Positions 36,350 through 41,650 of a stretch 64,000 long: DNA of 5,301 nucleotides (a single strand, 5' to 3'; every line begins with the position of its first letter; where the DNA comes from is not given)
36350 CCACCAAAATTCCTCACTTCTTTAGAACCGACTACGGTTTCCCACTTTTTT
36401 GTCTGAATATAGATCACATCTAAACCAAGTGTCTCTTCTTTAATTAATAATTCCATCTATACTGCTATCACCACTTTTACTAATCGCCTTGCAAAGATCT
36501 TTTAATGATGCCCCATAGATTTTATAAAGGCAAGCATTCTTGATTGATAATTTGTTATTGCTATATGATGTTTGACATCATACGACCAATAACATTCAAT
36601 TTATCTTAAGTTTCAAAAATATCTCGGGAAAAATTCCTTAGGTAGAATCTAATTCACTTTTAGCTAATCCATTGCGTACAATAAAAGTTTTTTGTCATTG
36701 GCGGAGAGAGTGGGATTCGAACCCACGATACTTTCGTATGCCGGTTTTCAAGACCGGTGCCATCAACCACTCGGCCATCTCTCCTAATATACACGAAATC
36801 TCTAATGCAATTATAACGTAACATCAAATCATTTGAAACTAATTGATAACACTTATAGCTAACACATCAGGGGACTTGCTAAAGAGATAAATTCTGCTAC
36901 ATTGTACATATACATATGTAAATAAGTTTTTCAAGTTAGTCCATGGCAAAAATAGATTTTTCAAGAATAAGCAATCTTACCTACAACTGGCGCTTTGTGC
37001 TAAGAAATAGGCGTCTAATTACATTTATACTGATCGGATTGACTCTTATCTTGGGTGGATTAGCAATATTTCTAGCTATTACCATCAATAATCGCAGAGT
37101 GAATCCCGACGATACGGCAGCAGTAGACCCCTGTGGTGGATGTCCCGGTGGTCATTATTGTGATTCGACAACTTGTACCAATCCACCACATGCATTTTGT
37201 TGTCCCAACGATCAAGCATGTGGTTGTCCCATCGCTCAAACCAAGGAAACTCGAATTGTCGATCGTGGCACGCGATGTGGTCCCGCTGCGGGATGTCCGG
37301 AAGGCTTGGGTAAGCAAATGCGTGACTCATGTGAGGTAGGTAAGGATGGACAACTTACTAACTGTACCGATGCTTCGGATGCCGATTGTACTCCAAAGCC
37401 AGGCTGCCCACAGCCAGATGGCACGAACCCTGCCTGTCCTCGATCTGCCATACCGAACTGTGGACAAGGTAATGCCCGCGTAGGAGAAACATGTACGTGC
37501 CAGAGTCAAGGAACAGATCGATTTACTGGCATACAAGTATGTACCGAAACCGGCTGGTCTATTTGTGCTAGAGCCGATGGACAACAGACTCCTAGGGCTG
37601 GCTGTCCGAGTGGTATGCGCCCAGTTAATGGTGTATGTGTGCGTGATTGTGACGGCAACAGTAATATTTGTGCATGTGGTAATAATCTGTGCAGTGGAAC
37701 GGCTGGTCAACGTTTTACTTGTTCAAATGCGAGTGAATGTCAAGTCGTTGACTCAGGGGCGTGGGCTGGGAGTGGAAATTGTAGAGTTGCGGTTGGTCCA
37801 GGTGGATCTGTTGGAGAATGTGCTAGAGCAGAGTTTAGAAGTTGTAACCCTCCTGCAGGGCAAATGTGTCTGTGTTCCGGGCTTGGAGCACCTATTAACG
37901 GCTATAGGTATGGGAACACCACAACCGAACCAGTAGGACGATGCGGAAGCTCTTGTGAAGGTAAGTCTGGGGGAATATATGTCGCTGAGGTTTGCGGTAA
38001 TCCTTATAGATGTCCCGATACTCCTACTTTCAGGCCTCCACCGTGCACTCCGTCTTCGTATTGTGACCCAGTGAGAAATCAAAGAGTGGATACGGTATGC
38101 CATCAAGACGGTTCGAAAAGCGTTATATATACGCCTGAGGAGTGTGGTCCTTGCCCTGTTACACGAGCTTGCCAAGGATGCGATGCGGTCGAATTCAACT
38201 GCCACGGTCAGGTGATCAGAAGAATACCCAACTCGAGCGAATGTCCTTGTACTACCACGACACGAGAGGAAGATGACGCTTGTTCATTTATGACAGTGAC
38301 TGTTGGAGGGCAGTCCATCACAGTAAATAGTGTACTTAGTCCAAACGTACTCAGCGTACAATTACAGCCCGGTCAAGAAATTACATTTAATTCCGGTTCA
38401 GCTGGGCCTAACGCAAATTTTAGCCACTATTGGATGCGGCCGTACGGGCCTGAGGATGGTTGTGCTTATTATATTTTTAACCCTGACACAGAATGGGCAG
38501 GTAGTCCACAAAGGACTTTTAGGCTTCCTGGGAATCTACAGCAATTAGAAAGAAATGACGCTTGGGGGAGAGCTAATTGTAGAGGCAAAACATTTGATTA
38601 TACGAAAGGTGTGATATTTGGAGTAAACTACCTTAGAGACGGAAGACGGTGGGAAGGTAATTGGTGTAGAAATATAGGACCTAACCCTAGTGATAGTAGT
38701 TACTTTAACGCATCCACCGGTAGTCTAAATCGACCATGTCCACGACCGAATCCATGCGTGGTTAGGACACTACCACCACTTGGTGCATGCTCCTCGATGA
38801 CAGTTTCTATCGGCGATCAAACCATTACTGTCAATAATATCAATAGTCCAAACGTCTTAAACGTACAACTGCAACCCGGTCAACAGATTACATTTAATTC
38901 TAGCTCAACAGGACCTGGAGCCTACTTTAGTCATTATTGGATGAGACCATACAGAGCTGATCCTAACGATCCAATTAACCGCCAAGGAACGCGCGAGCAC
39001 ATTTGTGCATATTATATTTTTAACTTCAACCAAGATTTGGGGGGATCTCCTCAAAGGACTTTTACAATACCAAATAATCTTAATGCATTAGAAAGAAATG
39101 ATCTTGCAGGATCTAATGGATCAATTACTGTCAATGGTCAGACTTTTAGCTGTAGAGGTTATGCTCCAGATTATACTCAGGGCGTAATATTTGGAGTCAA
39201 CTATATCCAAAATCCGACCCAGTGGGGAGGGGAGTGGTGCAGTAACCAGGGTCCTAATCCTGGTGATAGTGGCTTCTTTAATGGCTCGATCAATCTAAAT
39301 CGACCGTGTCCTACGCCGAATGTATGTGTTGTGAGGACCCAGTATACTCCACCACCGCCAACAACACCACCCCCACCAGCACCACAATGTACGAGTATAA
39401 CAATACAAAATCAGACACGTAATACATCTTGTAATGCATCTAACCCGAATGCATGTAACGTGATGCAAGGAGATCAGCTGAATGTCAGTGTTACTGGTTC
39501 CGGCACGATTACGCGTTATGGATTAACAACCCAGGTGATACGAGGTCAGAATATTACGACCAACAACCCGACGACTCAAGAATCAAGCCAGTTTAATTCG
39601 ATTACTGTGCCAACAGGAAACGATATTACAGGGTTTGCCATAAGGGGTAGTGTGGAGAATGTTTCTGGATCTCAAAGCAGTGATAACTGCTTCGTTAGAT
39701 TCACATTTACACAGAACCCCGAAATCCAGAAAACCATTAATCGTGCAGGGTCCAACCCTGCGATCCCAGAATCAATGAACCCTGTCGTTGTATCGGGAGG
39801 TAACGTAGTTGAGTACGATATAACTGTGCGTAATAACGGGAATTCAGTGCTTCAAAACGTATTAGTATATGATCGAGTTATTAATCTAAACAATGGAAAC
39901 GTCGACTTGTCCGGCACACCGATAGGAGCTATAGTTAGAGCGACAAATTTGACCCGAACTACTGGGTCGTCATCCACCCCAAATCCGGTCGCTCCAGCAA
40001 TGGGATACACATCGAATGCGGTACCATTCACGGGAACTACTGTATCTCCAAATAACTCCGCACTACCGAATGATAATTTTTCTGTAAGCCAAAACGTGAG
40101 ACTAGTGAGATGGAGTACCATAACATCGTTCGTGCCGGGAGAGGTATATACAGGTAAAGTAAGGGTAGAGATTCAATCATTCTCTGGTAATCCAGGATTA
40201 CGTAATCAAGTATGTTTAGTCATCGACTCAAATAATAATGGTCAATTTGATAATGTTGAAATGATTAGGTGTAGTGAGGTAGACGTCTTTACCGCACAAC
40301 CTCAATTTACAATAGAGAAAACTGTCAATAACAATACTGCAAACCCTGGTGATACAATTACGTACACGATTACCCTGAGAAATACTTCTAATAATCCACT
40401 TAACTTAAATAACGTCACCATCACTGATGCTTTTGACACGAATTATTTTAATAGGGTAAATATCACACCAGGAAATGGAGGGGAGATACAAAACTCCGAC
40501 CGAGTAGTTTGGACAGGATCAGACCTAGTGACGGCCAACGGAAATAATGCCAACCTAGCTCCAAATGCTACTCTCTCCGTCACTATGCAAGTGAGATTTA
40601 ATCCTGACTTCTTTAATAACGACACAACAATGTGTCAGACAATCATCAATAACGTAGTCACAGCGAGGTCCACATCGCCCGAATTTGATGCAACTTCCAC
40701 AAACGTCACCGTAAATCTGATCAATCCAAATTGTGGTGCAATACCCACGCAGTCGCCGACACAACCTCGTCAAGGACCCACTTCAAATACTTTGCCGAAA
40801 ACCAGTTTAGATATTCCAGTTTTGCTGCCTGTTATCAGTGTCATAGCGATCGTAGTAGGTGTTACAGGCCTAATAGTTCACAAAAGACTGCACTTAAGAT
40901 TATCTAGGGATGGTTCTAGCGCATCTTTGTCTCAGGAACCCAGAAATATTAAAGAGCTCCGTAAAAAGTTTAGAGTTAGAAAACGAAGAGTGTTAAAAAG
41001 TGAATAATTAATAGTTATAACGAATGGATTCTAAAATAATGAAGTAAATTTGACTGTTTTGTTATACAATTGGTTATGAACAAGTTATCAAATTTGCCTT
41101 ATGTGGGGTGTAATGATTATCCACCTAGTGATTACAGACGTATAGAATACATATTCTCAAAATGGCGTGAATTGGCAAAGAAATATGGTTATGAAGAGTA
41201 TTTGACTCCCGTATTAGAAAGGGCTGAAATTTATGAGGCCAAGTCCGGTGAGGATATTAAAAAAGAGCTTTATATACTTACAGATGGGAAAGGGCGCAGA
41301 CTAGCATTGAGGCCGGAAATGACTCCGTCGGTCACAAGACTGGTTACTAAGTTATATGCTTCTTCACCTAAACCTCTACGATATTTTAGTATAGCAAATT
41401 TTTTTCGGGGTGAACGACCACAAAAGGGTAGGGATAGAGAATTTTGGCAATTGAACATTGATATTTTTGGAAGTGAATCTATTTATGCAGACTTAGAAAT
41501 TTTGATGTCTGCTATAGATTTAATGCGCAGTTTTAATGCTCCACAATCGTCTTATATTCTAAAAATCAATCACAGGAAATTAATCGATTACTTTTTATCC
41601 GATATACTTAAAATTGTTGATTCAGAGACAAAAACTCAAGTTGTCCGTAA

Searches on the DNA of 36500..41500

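Call 81: search_rna_families(source=window, start=36500, end=41500, threshold=evalue, max_evalue=0.01)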
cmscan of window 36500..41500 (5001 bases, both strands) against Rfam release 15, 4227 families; matches with E-value up to 0.01: 3.
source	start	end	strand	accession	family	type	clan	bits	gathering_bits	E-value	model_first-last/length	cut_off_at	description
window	36702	36784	-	RF00005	tRNA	Gene; tRNA;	CL00001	63.7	29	1.3e-12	1-71/71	no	tRNA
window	36702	36749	+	RF04351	Plastid-psbl-rps4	Cis-reg;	-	37.8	68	1.8e-05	1-53/53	no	Plastid-psbl-rps4 3UTR RNA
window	36659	36788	-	RF02223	sX4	Gene; sRNA;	-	27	70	0.0092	1-167/167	no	Proteobacterial sRNA sX4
